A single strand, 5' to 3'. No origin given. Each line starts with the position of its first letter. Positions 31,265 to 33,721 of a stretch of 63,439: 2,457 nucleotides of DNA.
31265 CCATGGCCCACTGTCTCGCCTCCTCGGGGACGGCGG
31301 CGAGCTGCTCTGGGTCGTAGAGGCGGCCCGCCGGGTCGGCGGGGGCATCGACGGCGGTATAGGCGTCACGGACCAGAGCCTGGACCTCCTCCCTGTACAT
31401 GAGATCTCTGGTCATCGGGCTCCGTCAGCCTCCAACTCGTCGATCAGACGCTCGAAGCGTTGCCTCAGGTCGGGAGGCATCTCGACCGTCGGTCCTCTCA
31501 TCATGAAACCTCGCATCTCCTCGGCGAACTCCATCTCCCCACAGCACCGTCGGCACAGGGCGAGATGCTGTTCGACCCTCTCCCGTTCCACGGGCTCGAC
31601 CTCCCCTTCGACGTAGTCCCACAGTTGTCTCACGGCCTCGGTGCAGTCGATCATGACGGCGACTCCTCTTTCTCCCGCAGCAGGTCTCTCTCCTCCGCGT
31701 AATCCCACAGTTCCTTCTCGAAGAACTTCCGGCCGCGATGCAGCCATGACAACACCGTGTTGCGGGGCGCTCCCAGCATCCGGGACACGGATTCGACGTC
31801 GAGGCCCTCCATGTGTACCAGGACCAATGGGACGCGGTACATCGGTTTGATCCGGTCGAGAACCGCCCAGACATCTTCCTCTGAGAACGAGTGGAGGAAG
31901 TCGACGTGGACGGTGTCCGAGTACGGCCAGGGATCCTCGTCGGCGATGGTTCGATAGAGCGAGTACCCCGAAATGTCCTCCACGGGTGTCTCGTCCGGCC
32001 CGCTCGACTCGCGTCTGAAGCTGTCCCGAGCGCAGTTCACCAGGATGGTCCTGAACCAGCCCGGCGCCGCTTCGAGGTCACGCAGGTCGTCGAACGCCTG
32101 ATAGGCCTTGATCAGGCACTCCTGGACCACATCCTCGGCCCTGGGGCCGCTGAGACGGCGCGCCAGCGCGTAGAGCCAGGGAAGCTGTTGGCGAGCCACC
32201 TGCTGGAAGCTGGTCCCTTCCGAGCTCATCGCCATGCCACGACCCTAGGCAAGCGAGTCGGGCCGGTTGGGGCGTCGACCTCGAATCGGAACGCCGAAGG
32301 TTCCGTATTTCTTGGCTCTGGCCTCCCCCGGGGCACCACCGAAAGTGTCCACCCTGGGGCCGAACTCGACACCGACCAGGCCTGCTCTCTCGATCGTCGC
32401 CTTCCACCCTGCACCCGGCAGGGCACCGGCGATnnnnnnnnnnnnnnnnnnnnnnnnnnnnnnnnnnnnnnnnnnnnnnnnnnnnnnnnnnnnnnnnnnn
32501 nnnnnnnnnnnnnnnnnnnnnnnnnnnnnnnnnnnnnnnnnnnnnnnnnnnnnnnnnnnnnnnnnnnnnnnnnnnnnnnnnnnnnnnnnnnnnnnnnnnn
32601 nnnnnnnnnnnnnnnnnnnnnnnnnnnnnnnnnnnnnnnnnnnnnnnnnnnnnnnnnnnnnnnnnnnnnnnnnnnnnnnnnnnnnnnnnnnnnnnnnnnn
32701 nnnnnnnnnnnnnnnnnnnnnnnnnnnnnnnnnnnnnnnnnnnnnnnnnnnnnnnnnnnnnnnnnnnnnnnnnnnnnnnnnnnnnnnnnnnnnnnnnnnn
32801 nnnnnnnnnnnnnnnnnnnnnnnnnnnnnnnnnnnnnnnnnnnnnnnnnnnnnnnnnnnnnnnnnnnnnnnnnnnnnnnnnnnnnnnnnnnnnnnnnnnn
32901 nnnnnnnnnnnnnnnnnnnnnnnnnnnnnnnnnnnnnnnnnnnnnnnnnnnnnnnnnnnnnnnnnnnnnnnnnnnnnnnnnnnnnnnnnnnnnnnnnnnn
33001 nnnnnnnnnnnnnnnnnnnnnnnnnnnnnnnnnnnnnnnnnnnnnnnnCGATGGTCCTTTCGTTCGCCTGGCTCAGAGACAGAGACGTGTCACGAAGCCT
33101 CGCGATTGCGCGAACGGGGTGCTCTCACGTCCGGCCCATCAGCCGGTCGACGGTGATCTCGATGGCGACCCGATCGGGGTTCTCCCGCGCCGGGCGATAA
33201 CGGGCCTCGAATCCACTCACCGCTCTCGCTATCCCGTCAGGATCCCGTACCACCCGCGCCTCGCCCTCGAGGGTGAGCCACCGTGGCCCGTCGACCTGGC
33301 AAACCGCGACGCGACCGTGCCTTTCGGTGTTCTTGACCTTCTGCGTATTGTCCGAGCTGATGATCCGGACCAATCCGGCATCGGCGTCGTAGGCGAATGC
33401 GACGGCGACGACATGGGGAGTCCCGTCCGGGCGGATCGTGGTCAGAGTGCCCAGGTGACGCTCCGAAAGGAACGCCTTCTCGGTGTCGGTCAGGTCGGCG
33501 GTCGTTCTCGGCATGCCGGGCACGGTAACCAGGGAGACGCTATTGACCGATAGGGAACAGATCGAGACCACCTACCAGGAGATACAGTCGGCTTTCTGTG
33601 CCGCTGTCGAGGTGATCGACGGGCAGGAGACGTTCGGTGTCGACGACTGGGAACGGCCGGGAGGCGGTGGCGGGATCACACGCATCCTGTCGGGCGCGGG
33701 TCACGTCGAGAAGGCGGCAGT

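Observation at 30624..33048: Candidate novel stress module: ECF sigma + RsrA-like redox anti-sigma sandwiched between two putative seleno-methyltransferases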

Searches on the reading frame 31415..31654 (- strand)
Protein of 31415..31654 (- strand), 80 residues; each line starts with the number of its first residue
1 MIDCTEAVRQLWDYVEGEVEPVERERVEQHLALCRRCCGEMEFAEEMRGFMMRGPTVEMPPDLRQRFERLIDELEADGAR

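Call 7: search_protein_families(library=pfam, proteins=[window:31415-31654:-], max_evalue=0.01)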
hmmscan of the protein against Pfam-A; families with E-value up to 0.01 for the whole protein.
seq(80 aa): 2 families
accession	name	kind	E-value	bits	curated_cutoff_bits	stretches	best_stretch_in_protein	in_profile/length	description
PF13490.11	zf-HC2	-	2.5e-10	40.7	22.2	1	4-37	1-34/35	Putative zinc-finger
PF20271.3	CATASP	-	8.9e-06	26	29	1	10-77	17-85/86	CATRA-Associated Small Protein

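Call 8: search_protein_families(library=ncbifam, proteins=[window:31415-31654:-], max_evalue=0.01)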
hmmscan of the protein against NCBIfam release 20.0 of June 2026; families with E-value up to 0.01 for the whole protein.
seq(80 aa): 5 families
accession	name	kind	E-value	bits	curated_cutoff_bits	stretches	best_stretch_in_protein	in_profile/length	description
TIGR03988.1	antisig_RsrA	equivalog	6.7e-12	45.3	62.5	1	3-74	1-73/77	mycothiol system anti-sigma-R factor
NF052375.1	antisigma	equivalog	8.1e-08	32.5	100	1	11-71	2-62/217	anti-sigma factor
NF052368.1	antisigmaE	subfamily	1.2e-05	25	50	1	1-37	1-37/48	anti-sigma factor family protein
NF041468.1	anti_sig_RseA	equivalog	0.0027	17.8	165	1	12-63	45-96/135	anti-sigma E factor RseA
TIGR02451.1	anti_sig_ChrR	subfamily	0.0053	16.6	124.5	1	10-59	7-52/216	ChrR family anti-sigma-E factor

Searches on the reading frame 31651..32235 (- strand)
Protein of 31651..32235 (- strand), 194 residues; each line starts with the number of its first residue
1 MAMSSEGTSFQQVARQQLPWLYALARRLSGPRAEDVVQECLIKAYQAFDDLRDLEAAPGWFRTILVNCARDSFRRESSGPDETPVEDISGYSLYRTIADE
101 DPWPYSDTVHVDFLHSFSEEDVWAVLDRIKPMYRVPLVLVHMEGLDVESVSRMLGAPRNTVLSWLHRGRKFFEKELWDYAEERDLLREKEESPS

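Call 7: search_protein_families(library=pfam, proteins=[window:31654-32235:-], max_evalue=0.01)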
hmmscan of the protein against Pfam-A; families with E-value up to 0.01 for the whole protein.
seq(194 aa): 2 families
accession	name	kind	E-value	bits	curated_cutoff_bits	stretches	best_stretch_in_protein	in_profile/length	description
PF04542.20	Sigma70_r2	-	6.5e-12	45.5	24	1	15-77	3-69/71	Sigma-70 region 2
PF08281.18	Sigma70_r4_2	-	7.8e-08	32.3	25.7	1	121-170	3-52/54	Sigma-70, region 4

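Call 8: search_protein_families(library=ncbifam, proteins=[window:31654-32235:-], max_evalue=0.01)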
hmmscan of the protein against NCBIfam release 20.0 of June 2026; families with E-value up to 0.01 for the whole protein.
seq(194 aa): 59 families (the best 25 are shown)
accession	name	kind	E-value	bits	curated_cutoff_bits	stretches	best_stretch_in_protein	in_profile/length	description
TIGR02947.1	SigH_actino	hypoth_equivalog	4e-23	82.1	251.55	1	10-187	13-190/193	RNA polymerase sigma-70 factor, TIGR02947 family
TIGR02983.1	SigE-fam_strep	subfamily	2.3e-19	69.8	141.55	1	5-174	3-156/162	SigE family RNA polymerase sigma factor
NF007225.0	PRK09643.1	equivalog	4.3e-16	59.2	190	1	8-184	27-190/204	RNA polymerase sigma factor SigM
NF009185.0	PRK12533.1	equivalog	1.5e-15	57.5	248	1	3-182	24-199/231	RNA polymerase sigma factor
TIGR02937.1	sigma70-ECF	superfamily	1.8e-15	56.9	42.9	1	10-176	3-165/165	sigma-70 family RNA polymerase sigma factor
NF008888.0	PRK11922.1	equivalog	1.2e-14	54.6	204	1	5-176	27-196/231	RNA polymerase sigma factor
NF007229.0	PRK09647.1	equivalog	2.5e-14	53.1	265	1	8-183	44-209/220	RNA polymerase sigma factor SigE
NF007223.0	PRK09641.1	equivalog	3.4e-14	53.1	209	1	21-176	31-184/187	RNA polymerase sigma factor SigW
NF009170.0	PRK12517.1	subfamily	4.9e-14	52.2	197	1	4-180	19-180/188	RNA polymerase sigma factor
TIGR02948.1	SigW_bacill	equivalog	8.2e-13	48.8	243.1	1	21-176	31-184/187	RNA polymerase sigma factor SigW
NF004113.0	PRK05602.1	equivalog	9.3e-13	48.3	208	1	7-181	44-206/211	RNA polymerase sigma factor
NF058625.1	sigma_PG0214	equivalog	1.2e-12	47.9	130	1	8-177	4-162/170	GFO_1088 family ECF-type sigma factor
TIGR02954.1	Sig70_famx3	hypoth_equivalog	8.3e-12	45.2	188.5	2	118-176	109-167/170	RNA polymerase sigma-70 factor, TIGR02954 family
NF053879.1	RNAPolSigSigVBac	equivalog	1.9e-11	43.9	190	2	33-76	31-74/160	RNA polymerase sigma factor SigV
NF009171.0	PRK12518.1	equivalog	3.4e-11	43.3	208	1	5-174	24-182/191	RNA polymerase sigma factor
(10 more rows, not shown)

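Call 11: find_encoding_contigs(protein=window:31651-32235:-, flank=6000, max_places=10)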
Protein window:31651-32235:- (194 aa): 7 contigs read that carry it; 6 places shown.
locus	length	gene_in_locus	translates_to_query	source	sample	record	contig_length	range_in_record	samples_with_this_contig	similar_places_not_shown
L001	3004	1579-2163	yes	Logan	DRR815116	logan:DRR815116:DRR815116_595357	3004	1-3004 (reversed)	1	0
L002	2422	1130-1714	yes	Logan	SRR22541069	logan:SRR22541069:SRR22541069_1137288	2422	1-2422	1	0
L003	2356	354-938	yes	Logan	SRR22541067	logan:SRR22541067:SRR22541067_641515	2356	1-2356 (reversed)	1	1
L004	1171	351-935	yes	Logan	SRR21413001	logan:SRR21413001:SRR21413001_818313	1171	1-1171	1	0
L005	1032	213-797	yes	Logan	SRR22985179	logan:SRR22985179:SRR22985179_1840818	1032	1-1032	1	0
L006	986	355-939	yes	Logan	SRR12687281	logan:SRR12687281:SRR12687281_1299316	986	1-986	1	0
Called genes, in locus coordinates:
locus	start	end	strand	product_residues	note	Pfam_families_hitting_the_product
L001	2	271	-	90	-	?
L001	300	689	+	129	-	PF01243:PNPOx_N, PF12900:Pyridox_ox_2, PF16242:Pyrid_ox_like (weak)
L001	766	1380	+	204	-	PF13489:Methyltransf_23, PF01135:PCMT (weak), PF01209:Ubie_methyltran, PF06325:PrmA (weak), PF13847:Methyltransf_31, PF08241:Methyltransf_11, PF08242:Methyltransf_12, PF13649:Methyltransf_25, +1 more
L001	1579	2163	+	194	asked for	PF04542:Sigma70_r2, PF08281:Sigma70_r4_2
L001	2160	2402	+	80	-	PF20271:CATASP (weak), PF13490:zf-HC2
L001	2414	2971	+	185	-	PF01209:Ubie_methyltran, PF13489:Methyltransf_23, PF01135:PCMT (weak), PF05175:MTS, PF13847:Methyltransf_31, PF08241:Methyltransf_11, PF08242:Methyltransf_12, PF13649:Methyltransf_25, +2 more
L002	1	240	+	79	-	?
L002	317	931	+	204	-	PF13489:Methyltransf_23, PF01135:PCMT (weak), PF01209:Ubie_methyltran, PF06325:PrmA (weak), PF13847:Methyltransf_31, PF08241:Methyltransf_11, PF08242:Methyltransf_12, PF13649:Methyltransf_25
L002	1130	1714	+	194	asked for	PF04542:Sigma70_r2, PF08281:Sigma70_r4_2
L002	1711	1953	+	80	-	PF13490:zf-HC2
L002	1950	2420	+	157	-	?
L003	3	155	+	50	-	?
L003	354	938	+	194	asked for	PF04542:Sigma70_r2, PF08281:Sigma70_r4_2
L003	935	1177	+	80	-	PF13490:zf-HC2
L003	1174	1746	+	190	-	PF01209:Ubie_methyltran, PF01135:PCMT (weak), PF05175:MTS, PF13489:Methyltransf_23, PF13847:Methyltransf_31, PF08241:Methyltransf_11, PF08242:Methyltransf_12, PF13649:Methyltransf_25, +2 more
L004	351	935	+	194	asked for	PF04542:Sigma70_r2, PF08281:Sigma70_r4_2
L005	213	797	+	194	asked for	PF04542:Sigma70_r2, PF08281:Sigma70_r4_2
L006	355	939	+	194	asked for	PF04542:Sigma70_r2, PF08281:Sigma70_r4_2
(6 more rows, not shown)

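Call 24: find_related_loci(query=A1, collection=genome_contigs, flank=5000)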
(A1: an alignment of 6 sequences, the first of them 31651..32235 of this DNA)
Query A1 (194 aa) in genome_contigs; peptide patterns used: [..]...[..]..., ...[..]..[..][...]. (x = any residue, [..] = any of these).
600 stretches matched a pattern (row limit reached: there are more); 234 encode a relative of the query (tblastn E <= 1e-3); the best 80 are kept; 80 distinct loci.
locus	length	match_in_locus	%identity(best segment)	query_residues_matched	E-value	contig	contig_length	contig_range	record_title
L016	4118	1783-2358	73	1-192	7e-96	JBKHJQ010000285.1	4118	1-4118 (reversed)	MAG: Actinomycetota bacterium isolate D5M12_10 NODE_12661_length_4118_cov_6.074329, whole genome shotgun sequence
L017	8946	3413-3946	57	9-186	9e-66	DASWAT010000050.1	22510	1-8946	MAG TPA_asm: Actinomycetota bacterium isolate SMAG_U2663 k141_207458, whole genome shotgun sequence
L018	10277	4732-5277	57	7-188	9e-64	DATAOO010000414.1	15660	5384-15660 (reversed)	MAG TPA_asm: Pseudonocardia sp. isolate SMAG_U7047 k141_7868643, whole genome shotgun sequence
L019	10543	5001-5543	54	3-183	2e-63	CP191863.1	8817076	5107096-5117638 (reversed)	Actinosynnema sp. CA-248983 chromosome, complete genome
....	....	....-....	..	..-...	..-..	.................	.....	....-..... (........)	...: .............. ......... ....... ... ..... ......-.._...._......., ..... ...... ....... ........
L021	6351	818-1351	55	9-186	4e-62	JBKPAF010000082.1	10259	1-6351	MAG: Actinomycetota bacterium isolate GB_HAYS_MAG_00013 GB_HAYS_000001642804, whole genome shotgun sequence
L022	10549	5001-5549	56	10-192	6e-60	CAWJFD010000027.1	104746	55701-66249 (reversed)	MAG: uncultured Actinomycetota bacterium isolate MFD09212.bin.2.31 genome assembly, contig: contig_60500, whole genome s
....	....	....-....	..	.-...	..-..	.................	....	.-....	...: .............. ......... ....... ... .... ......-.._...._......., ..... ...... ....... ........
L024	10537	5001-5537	54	10-188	1e-57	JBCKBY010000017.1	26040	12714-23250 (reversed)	Gaiellaceae bacterium isolate SLM_LV1_BS-B14 Node_17_length_26040_cov_87.644835, whole genome shotgun sequence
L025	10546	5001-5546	53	5-186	1e-56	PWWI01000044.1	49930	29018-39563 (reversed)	MAG: Nitriliruptoraceae bacterium isolate CSSed11_48 CS-Sed11-C341, whole genome shotgun sequence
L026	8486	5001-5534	51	9-186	3e-56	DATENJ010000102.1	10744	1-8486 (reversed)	MAG TPA_asm: Actinomycetes bacterium isolate SMAG_U8966 k141_173453, whole genome shotgun sequence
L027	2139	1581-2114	53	10-187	5e-57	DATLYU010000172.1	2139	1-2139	MAG TPA_asm: Gaiellaceae bacterium isolate SMAG_U13280 k141_501284, whole genome shotgun sequence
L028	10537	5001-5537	56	10-188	6e-55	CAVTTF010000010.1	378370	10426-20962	MAG: uncultured Actinomycetes bacterium isolate MFD05176.bin.2.28 genome assembly, contig: contig_31532, whole genome sh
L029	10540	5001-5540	53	10-188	5e-55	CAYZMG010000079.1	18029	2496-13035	MAG TPA_asm: uncultured Acidimicrobiales bacterium isolate binchicken_co266_12 genome assembly, contig: NODE_5097_length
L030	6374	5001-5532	45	9-186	2e-40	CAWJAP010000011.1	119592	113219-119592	MAG: Vicinamibacterales bacterium isolate MFD04850.bin.2.159 genome assembly, contig: contig_142967, whole genome shotgu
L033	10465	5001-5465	35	9-164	4e-25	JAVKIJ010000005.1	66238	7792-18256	MAG: Candidatus Fervidifonticultor quintus isolate JZ-2_201803_bins_44 JZ-2_201803_bins_44_scaffold_5, whole genome shot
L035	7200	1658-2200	32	10-190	6e-25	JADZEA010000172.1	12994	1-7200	MAG: bacterium isolate SJ803 c_000000782030, whole genome shotgun sequence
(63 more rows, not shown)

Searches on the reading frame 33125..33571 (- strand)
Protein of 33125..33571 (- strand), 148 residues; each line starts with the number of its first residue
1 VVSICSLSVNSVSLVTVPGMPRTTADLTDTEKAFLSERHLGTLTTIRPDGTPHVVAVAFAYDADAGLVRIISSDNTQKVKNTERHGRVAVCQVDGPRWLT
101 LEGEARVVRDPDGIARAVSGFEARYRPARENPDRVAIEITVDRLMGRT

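Call 41: search_protein_families(library=pfam, proteins=[window:33125-33571:-], max_evalue=0.01)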
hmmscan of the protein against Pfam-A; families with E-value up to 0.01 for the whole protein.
window:33125-33571:- (148 aa): 3 families
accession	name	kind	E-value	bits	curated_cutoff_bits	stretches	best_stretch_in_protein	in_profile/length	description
PF01243.27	PNPOx_N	-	6.4e-19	68.9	28.1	1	27-143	1-115/120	Pyridoxamine 5'-phosphate oxidase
PF12900.13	Pyridox_ox_2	-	7.6e-09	36.1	27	1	33-147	7-139/140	Pyridoxamine 5'-phosphate oxidase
PF16242.11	Pyrid_ox_like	-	8.5e-06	25.8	28.8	1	35-138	10-116/149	Pyridoxamine 5'-phosphate oxidase like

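Call 78: search_protein_families(library=ncbifam, proteins=[window:33125-33571:-], max_evalue=0.001)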
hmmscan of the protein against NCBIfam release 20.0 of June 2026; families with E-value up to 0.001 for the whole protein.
window:33125-33571:- (148 aa): 5 families
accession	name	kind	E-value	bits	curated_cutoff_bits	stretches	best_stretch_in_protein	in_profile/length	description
TIGR03618.1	Rv1155_F420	subfamily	2.4e-28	98.9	79.05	1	33-145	3-126/127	TIGR03618 family F420-dependent PPOX class oxidoreductase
TIGR04023.1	PPOX_MSMEG_5819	subfamily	1.4e-10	41.1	85.6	1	28-91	2-67/115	PPOX class F420-dependent oxidoreductase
TIGR03668.1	Rv0121_F420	hypoth_equivalog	3.9e-10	39.9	119.15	1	30-147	4-140/141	TIGR03668 family PPOX class F420-dependent oxidoreductase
TIGR03667.1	Rv3369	hypoth_equivalog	1.5e-09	37.9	125.3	1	35-127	11-103/130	TIGR03667 family PPOX class F420-dependent oxidoreductase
TIGR03666.1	Rv2061_F420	subfamily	1e-05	25.2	84.9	1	36-125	10-99/132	PPOX class F420-dependent oxidoreductase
